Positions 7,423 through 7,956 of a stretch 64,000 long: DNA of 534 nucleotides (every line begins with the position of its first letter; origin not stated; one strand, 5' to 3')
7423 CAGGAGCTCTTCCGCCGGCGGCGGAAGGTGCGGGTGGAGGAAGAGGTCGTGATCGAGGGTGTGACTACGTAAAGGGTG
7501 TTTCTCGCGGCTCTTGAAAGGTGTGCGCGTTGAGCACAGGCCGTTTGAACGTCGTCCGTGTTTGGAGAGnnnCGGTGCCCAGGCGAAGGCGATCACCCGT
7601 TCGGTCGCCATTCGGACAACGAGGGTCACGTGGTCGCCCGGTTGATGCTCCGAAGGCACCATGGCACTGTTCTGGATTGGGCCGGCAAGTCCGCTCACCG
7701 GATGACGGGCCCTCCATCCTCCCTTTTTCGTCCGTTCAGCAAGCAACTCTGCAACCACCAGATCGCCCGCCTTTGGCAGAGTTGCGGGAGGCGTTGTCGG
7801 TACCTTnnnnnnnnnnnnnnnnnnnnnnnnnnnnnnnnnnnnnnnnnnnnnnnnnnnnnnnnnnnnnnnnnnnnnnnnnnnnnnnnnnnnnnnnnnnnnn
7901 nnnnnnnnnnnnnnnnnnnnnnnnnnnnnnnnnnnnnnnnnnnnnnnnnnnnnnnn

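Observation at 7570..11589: Orphan 1339-aa STAND NTPase with nuclease-like N-terminus, helical repeat sensor and OB-like tail: candidate undescribed Avs-like defence gene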

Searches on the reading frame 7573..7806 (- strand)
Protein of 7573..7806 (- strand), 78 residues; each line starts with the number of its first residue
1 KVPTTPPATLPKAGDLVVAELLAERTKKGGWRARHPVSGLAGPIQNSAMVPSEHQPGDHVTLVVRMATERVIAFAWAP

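Call 40: search_protein_families(library=pfam, alignment_id=A2, max_evalue=10)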
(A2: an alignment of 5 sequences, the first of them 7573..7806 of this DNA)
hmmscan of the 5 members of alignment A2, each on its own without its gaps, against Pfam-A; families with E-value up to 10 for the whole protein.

A. member 1, window:7573-7806:- (78 aa): 0 families

B. families by the number of members that match (of 5 scanned): 1 family
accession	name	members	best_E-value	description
PF07755.17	DUF1611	2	0.027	Domain of unknown function (DUF1611_C) P-loop domain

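Call 41: search_solved_structures(query=A2, max_evalue=10, show_alignments=3)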
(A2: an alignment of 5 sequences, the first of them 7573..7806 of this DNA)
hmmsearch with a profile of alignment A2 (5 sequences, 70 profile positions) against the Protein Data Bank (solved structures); distinct sequences matched with E-value up to 10: 3.
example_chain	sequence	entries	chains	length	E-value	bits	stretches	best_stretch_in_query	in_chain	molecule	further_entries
4jo6_Y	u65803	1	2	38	0.69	13.1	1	19-36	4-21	SBP-Tag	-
2yt6_A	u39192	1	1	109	1.2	12.4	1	17-46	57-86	Adult male urinary bladder cDNA, RIKEN full-length enriched library, clone:9530076O17 prod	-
2mpl_A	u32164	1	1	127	1.4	12.1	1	33-57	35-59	Zinc finger protein ZFPM1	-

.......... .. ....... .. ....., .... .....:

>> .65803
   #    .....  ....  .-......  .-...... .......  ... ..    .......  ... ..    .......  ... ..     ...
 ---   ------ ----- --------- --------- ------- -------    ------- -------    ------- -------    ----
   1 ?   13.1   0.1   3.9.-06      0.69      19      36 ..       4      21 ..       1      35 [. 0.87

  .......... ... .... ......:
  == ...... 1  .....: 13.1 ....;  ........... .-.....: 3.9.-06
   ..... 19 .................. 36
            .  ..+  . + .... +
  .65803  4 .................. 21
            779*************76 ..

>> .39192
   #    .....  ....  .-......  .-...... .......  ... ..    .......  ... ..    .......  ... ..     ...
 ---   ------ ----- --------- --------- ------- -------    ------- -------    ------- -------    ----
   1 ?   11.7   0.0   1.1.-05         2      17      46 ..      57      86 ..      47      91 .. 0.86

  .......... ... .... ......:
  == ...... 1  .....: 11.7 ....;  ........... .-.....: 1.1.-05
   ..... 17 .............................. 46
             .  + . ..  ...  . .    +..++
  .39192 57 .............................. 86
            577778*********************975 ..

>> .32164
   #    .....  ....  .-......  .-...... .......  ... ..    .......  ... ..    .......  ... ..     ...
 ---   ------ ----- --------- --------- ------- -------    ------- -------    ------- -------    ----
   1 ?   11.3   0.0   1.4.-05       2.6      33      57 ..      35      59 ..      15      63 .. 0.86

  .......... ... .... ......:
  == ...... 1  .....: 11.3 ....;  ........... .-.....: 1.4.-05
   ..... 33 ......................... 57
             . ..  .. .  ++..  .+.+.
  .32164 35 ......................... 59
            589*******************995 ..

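Call 50: search_protein_representatives(alignment_id=A2)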
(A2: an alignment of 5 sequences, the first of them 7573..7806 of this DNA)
Query: 5 sequences, 70 profile positions. Proteins with E-value up to 0.001 (for the whole library): 316; up to 1e-10: 154; up to 1e-30: 2. The best 150 are listed.
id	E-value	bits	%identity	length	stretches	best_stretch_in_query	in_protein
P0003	1.1e-38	147.1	-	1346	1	1-70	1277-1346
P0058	5.2e-34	132.1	-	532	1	2-68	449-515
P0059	1.3e-26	108.4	-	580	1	2-69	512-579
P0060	7.7e-26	105.9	-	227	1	1-69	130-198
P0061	7.5e-24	99.6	-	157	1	2-69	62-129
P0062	8.6e-24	99.4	-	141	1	2-69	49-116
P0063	2.2e-23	98.1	-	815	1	2-69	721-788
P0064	2.8e-23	97.7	-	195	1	2-69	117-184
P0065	7.6e-23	96.4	-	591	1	1-69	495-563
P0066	9.2e-23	96.1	-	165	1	2-68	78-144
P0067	1.4e-22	95.5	-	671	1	2-69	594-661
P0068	3.7e-22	94.1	-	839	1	3-69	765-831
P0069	4.6e-22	93.9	-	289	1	3-69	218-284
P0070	5.5e-22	93.6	-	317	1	2-67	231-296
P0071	7.6e-22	93.1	-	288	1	1-68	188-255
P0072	8.6e-22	93.0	-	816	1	1-69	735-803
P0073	1.2e-21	92.5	-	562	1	2-69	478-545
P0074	1.8e-21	91.9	-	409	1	3-69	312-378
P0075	2.4e-21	91.5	-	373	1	2-69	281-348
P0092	5.1e-20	87.3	-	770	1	5-69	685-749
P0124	1.5e-16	76.2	-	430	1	2-69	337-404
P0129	2.4e-16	75.5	-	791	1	5-69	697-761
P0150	2.6e-15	72.2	-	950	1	2-69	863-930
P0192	8.9e-12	60.9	-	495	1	4-68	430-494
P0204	5.3e-11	58.4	-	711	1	4-66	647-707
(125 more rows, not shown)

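Call 51: search_protein_families(library=pfam, proteins=[P0058, P0059, P0063, P0068, P0072, P0074, P0075, P0060, P0067, P0150], max_evalue=0.001)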
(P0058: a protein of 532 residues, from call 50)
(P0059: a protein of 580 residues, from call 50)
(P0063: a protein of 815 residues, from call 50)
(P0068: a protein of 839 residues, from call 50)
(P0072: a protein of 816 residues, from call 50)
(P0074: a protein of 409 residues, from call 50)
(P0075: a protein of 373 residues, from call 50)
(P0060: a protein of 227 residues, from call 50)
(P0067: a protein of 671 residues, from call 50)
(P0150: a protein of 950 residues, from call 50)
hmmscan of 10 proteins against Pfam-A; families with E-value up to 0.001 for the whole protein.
P0058 (532 aa): 1 family
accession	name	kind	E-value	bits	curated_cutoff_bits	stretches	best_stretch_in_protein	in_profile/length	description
PF16220.10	DUF4880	-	2.6e-07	30.8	25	0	128-164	7-42/43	Domain of unknown function (DUF4880)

P0059 (580 aa): 1 family
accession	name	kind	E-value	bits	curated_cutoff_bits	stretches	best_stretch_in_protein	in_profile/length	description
PF03787.20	RAMPs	-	1.1e-06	29.7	22.1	1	9-256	3-96/189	RAMP superfamily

P0063 (815 aa): 1 family
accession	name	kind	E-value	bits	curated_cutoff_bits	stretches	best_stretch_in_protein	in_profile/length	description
PF03787.20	RAMPs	-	2.9e-35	122.9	22.1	2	348-526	1-188/189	RAMP superfamily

P0068 (839 aa): 1 family
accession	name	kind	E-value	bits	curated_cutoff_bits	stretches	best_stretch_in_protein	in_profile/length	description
PF03787.20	RAMPs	-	5.1e-31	109.1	22.1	2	336-548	1-188/189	RAMP superfamily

P0072 (816 aa): 1 family
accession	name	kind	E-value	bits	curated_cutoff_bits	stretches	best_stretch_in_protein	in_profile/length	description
PF03787.20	RAMPs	-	1.8e-32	113.8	22.1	2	340-535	4-189/189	RAMP superfamily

P0074 (409 aa): 1 family
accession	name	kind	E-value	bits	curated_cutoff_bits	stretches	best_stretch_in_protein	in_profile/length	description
PF03787.20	RAMPs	-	9e-16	59.4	22.1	1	79-284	2-188/189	RAMP superfamily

P0075 (373 aa): 1 family
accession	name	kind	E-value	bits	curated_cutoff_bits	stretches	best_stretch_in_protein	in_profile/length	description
PF03787.20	RAMPs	-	1.3e-12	49.1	22.1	1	90-254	9-188/189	RAMP superfamily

P0060 (227 aa): 0 families

P0067 (671 aa): 1 family
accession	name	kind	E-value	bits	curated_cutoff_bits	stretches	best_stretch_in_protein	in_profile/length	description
PF03787.20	RAMPs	-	2.2e-24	87.4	22.1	2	167-376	1-189/189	RAMP superfamily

P0150 (950 aa): 1 family
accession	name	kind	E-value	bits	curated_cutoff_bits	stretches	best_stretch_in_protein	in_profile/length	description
PF03787.20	RAMPs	-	3.3e-23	83.6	22.1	2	417-572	33-188/189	RAMP superfamily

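Call 52: search_protein_families(library=ncbifam, proteins=[P0058, P0059, P0063, P0068, P0072, P0074, P0075, P0060, P0067, P0150], max_evalue=0.001)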
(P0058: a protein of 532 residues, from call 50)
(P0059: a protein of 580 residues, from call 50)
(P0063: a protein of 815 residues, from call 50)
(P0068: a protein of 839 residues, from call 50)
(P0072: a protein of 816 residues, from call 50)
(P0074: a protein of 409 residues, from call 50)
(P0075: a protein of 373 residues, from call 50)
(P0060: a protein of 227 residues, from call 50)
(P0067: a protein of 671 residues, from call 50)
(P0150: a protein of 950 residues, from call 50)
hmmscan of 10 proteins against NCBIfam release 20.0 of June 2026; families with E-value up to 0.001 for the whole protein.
P0058 (532 aa): 0 families

P0059 (580 aa): 1 family
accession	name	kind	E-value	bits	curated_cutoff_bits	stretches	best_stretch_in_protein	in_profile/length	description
TIGR01899.1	cas_TM1807_csm5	equivalog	4.9e-27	95.4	38.3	1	10-445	5-362/364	type III-A CRISPR-associated RAMP protein Csm5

P0063 (815 aa): 2 families
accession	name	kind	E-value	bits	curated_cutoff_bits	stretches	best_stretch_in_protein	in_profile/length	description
TIGR01898.1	cas_TM1791_cmr6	equivalog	9.2e-38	130.3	51.1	1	100-300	4-194/195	type III-B CRISPR module RAMP protein Cmr6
TIGR01894.1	cas_TM1795_cmr1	hypoth_equivalog_domain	1.7e-08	34.8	28.65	1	351-527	3-164/167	type III-B CRISPR module RAMP protein Cmr1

P0068 (839 aa): 2 families
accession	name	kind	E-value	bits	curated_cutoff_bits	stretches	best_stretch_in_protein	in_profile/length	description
TIGR01898.1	cas_TM1791_cmr6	equivalog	5.4e-32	111.5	51.1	1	97-300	18-195/195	type III-B CRISPR module RAMP protein Cmr6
TIGR01894.1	cas_TM1795_cmr1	hypoth_equivalog_domain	9e-10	39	28.65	1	338-453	2-116/167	type III-B CRISPR module RAMP protein Cmr1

P0072 (816 aa): 2 families
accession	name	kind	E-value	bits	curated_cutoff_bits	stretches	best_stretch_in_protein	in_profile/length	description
TIGR01898.1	cas_TM1791_cmr6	equivalog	5.4e-34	118.1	51.1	1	95-300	20-194/195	type III-B CRISPR module RAMP protein Cmr6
TIGR01894.1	cas_TM1795_cmr1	hypoth_equivalog_domain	7.5e-15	55.5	28.65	1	339-536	2-165/167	type III-B CRISPR module RAMP protein Cmr1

P0074 (409 aa): 1 family
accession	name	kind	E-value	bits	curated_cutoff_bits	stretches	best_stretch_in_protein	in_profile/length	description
TIGR01898.1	cas_TM1791_cmr6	equivalog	3.6e-42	144.7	51.1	1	79-284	3-194/195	type III-B CRISPR module RAMP protein Cmr6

P0075 (373 aa): 2 families
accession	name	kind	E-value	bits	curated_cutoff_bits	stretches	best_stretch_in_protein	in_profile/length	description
TIGR01898.1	cas_TM1791_cmr6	equivalog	6.6e-40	137.4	51.1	1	84-255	4-195/195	type III-B CRISPR module RAMP protein Cmr6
TIGR02580.1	cas_RAMP_Cmr4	equivalog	2.1e-05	24.5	87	1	108-159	32-86/283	type III-B CRISPR module RAMP protein Cmr4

P0060 (227 aa): 0 families

P0067 (671 aa): 2 families
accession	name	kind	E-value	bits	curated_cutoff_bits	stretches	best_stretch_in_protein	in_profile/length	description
TIGR01898.1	cas_TM1791_cmr6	equivalog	1.3e-25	90.7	51.1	1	28-133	93-195/195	type III-B CRISPR module RAMP protein Cmr6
TIGR01894.1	cas_TM1795_cmr1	hypoth_equivalog_domain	1e-11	45.3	28.65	1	168-376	1-164/167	type III-B CRISPR module RAMP protein Cmr1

P0150 (950 aa): 3 families
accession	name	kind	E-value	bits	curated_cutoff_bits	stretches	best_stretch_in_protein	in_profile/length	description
TIGR01898.1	cas_TM1791_cmr6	equivalog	1.6e-18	67.6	51.1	1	205-379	2-195/195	type III-B CRISPR module RAMP protein Cmr6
TIGR01894.1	cas_TM1795_cmr1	hypoth_equivalog_domain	5.1e-10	39.8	28.65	1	403-573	7-164/167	type III-B CRISPR module RAMP protein Cmr1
TIGR03116.2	cas5_csf3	equivalog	0.0005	19.8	140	0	354-397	151-191/223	type IV CRISPR-associated protein Csf3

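Call 53: find_homologous_proteins(query=A2, max_evalue=0.001)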
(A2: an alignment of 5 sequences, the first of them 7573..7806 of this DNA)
Query A2 (5 sequences) (78 aa, profile of the alignment): 24 proteins with E <= 0.001 among 168 candidates.
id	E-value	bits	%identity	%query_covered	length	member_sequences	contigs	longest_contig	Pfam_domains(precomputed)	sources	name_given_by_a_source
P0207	6.0e-30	121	69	86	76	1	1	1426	-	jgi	jgi:CRISPR-associated protein Cmr6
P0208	2.4e-26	109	60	86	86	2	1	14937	-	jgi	jgi:CRISPR-associated protein Cmr6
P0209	4.4e-25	105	57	86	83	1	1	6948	-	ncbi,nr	ncbi:MAG: hypothetical protein D6725_18275 [Planctomycetota bacterium]|nr:MAG: hypothetical protein 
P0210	1.0e-22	98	52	86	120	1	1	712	-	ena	-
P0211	1.2e-22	97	66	72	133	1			-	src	-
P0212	1.8e-22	97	62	83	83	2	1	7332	-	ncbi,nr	ncbi:MAG: hypothetical protein NZ898_16020, partial [Myxococcota bacterium]|nr:hypothetical protein 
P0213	4.3e-22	96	56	86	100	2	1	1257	-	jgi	jgi:CRISPR-associated protein Cmr6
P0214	5.1e-22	95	62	78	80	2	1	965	-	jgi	jgi:CRISPR-associated protein Cmr6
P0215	6.8e-22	95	58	95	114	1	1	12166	-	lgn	-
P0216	3.1e-21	93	56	85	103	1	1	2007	-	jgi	jgi:hypothetical protein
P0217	7.4e-21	92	58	88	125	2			-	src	-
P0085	4.0e-20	89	60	83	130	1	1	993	-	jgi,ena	-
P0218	1.1e-18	85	57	78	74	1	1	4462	-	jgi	jgi:hypothetical protein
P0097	1.1e-18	85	52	83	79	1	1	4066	-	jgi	-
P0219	1.6e-18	84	52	85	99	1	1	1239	-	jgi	jgi:CRISPR-associated protein Cmr6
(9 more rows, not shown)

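Call 64: find_encoding_contigs(protein=P0208, flank=8000, max_places=2)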
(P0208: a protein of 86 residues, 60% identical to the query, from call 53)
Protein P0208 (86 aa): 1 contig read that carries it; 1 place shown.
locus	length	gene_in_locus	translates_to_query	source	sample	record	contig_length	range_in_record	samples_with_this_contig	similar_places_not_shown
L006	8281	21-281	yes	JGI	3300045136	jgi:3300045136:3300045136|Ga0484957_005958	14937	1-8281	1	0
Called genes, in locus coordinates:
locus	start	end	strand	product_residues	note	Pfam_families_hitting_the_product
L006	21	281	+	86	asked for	-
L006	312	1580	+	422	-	PF22205:Csm6_6H, PF09670:Cas_Cas02710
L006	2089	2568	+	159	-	PF01609:DDE_Tnp_1, PF13612:DDE_Tnp_1_3 (weak), PF13586:DDE_Tnp_1_2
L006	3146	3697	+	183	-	PF11845:Tll0287-like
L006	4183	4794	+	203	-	PF00578:AhpC-TSA (weak)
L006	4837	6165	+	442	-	-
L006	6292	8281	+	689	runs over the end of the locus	PF01436:NHL (faint), PF08450:SGL (faint), PF07995:GSDH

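Call 65: find_encoding_contigs(protein=P0215, flank=8000, max_places=2)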
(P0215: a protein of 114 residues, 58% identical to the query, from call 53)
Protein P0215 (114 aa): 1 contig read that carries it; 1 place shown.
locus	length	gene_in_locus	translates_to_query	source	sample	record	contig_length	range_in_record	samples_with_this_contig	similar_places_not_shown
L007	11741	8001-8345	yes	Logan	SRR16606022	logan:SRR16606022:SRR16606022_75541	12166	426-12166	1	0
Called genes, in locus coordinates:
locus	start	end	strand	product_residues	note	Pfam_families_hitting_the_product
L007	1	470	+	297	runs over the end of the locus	?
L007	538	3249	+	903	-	PF12469:Cmr2_N, PF22335:Cas10-Cmr2_palm2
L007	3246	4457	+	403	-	PF09700:Cas_Cmr3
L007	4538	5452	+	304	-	PF03787:RAMPs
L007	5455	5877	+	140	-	PF09701:Cas_Cmr5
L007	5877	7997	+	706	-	PF03787:RAMPs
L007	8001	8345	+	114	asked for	-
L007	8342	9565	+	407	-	PF23400:CARF_Card1, PF09002:Card1_endonuc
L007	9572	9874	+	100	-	PF09620:Cas_csx3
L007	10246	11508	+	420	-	PF01930:Cas_Cas4, PF12705:PDDEXK_1 (weak), PF01867:Cas_Cas1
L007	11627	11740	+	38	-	?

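Call 66: predict_structure(alignment_id=A4)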
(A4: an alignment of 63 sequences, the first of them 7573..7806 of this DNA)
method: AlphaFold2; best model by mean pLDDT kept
length: 78 residues; sequences in the alignment: 63
mean_pLDDT: 87.8   pTM: 0.71
mean pLDDT of the five models: 87.8, 87.8, 86.8, 86.1, 83.3
residues with pLDDT >= 90: 48; 70-90: 22; 50-70: 6; < 50: 2
segments of 3 or more residues with pLDDT < 50: none
pLDDT, mean of each block of 10 residues (from residue 1): 61 94 88 92 92 92 93 91
secondary structure, 60 per line:
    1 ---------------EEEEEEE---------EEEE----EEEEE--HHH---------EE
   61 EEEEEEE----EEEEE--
elements in order: E16-22 E32-35 E40-44 E59-67 E72-76

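Call 69: fold_search(model_id=the predicted structure, library=pdb)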
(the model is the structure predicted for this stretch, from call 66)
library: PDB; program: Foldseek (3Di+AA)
matches with E <= 10: 699; with E <= 0.001: 0
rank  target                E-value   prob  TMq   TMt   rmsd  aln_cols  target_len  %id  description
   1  2a1a_A                9.1e-03  1.00  0.60  0.31   3.0        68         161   16  PKR kinase domain-eIF2alpha Complex (released 2005-09-27)
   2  5xgu_A                1.0e-02  1.00  0.60  0.09   3.6        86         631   19  Escherichia coli. RNase R (released 2017-10-18)
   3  2atw_A                1.1e-02  1.00  0.60  0.24   3.9        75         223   21  Structure of a Mycobacterium tuberculosis NusA-RNA complex (released 2005-10-11)
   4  4nnh_A                1.2e-02  1.00  0.61  0.32   2.9        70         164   21  Structural basis for targeting the ribosomal protein S1 of Mycobacterium tuberculosis by pyrazinamide (released 2014-12-24)
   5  3go5                  1.2e-02  1.00  0.63  0.20   3.5        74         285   19  Crystal structure of a multidomain protein with nucleic acid binding domains (sp_0946) from streptococcus pneumoniae tig (released 2009-04-07)
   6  2k52_MODEL_1_A        1.6e-02  1.00  0.64  0.67   2.9        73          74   16  Structure of uncharacterized protein MJ1198 from Methanocaldococcus jannaschii. Northeast Structural Genomics  (released 2008-07-15)
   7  4mtn                  1.6e-02  0.98  0.46  0.12   3.9        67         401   18  Crystal structure of transcription termination factor NusA from Planctomyces limnophilus DSM 3776 (released 2013-10-02)
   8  2a19_A                1.6e-02  1.00  0.63  0.32   3.2        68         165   15  PKR kinase domain- eIF2alpha- AMP-PNP complex. (released 2005-09-27)
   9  5zq0_A                1.9e-02  1.00  0.59  0.12   2.3        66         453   18  Crystal structure of spRlmCD with U747loop RNA (released 2018-10-24)
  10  4nnh_B                1.9e-02  1.00  0.62  0.32   2.8        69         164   20  Structural basis for targeting the ribosomal protein S1 of Mycobacterium tuberculosis by pyrazinamide (released 2014-12-24)
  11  5xgu_B                2.0e-02  1.00  0.60  0.09   3.6        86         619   16  Escherichia coli. RNase R (released 2017-10-18)
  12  7mjv_A                2.1e-02  1.00  0.60  0.13   2.6        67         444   10  MiaB in the complex with s-adenosylmethionine and RNA (released 2021-09-15)
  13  9nb9_A                2.3e-02  1.00  0.58  0.26   4.0        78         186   17  Viral protein DP71L in complex with phosphorylated eIF2alpha (NTD) and protein phosphatase 1A (D64A), stabilized by G- (released 2025-07-09)
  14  9s0u_M                2.3e-02  1.00  0.52  0.06   4.7        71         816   13  State 3 MAP 3 RNA Pol II activated elongation complex with SETD2 bound to distal upstream H3 (released 2025-09-24)
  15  9rtn_M                2.6e-02  1.00  0.63  0.06   3.3        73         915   15  State 2 MAP 2 SPT6 with SETD2 (released 2025-09-24)
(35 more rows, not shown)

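Call 85: search_solved_structures(query=A4, max_evalue=10, show_alignments=2)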
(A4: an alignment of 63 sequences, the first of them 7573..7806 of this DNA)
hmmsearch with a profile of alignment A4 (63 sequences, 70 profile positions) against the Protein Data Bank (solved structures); distinct sequences matched with E-value up to 10: 21.
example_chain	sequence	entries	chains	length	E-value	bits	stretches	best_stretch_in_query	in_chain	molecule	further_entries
9d8y_M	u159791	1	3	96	0.39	13.8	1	47-69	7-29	T-cell surface glycoprotein CD4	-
3jcb_D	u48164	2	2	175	0.66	13.1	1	47-69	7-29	T-cell surface glycoprotein CD4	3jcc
3s5l_G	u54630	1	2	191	0.66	13.1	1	47-69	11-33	T-cell surface glycoprotein CD4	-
1cdi_A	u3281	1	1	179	0.66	13.1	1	47-69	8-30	T CELL SURFACE GLYCOPROTEIN CD4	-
6meo_A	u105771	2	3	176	0.66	13.1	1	47-69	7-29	T-cell surface glycoprotein CD4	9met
1cdu_A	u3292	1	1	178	0.66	13.1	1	47-69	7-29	T-CELL SURFACE GLYCOPROTEIN CD4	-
6l1y_C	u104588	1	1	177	0.67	13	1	47-69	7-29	T-cell surface glycoprotein CD4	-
3s4s_G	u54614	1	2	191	0.67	13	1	47-69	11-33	T-cell surface glycoprotein CD4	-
1cdy_A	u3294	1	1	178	0.67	13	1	47-69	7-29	T-CELL SURFACE GLYCOPROTEIN CD4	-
1cdh_A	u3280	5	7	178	0.67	13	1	47-69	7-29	T CELL SURFACE GLYCOPROTEIN CD4 | T-CELL SURFACE GLYCOPROTEIN CD4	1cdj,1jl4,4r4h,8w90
2b4c_C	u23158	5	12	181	0.68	13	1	47-69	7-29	T-cell surface glycoprotein CD4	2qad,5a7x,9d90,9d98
3cd4_A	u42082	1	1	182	0.69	13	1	47-69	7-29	T CELL SURFACE GLYCOPROTEIN CD4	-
8d5c_D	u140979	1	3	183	0.69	13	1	47-69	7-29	T-cell surface glycoprotein CD4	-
2nxy_B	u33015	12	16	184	0.69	13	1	47-69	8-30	T-cell surface glycoprotein CD4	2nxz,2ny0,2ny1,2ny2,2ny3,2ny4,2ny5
1g9m_C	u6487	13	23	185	0.7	13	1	47-69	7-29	T-CELL SURFACE GLYCOPROTEIN CD4 | CD4 | 2-domain CD4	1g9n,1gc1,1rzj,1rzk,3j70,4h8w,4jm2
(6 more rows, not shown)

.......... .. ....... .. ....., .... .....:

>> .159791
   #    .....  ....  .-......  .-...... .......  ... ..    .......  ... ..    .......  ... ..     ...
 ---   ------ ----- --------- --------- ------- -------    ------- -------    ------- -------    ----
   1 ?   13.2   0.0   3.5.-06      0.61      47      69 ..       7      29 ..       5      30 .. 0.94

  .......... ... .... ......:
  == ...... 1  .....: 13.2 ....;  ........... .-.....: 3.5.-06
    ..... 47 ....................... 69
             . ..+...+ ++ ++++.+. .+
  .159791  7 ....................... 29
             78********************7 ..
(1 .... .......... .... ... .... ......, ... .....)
